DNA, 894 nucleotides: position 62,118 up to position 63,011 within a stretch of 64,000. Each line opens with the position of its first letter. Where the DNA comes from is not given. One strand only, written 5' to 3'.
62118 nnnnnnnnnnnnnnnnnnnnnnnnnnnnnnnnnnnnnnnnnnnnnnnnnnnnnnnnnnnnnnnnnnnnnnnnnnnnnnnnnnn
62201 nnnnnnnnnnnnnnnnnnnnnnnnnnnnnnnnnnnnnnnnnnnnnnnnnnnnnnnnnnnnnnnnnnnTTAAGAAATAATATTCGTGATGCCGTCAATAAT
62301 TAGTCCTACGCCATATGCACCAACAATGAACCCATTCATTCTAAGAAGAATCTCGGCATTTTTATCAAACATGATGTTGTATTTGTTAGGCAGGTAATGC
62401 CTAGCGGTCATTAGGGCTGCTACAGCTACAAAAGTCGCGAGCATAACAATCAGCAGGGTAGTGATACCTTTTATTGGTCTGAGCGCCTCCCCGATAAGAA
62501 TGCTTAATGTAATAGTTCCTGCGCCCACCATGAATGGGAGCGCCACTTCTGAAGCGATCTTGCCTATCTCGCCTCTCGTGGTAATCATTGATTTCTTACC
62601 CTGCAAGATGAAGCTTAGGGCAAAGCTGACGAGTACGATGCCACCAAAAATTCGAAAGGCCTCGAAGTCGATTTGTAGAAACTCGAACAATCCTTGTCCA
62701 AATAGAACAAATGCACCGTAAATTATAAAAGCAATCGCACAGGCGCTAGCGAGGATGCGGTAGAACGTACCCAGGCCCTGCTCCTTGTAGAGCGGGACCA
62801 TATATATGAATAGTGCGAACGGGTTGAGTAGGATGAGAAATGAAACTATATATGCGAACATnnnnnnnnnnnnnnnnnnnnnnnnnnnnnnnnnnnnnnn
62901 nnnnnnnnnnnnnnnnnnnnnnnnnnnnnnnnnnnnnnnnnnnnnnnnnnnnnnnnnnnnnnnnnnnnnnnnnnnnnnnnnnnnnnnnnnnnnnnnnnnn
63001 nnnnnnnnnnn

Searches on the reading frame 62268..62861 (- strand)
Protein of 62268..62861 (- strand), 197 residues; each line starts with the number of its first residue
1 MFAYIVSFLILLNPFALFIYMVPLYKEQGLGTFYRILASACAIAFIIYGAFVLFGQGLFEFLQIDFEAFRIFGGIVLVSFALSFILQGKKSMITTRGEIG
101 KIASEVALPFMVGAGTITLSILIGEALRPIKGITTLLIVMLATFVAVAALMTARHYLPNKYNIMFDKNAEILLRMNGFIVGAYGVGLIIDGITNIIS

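Call 15: search_protein_families(library=pfam, proteins=[window:62268-62861:-])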
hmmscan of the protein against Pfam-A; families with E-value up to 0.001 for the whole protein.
window:62268-62861:- (197 aa): 1 family
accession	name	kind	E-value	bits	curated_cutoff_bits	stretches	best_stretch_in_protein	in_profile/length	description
PF01914.23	MarC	-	1.9e-17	63.8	23.9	1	2-196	5-203/203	MarC family integral membrane protein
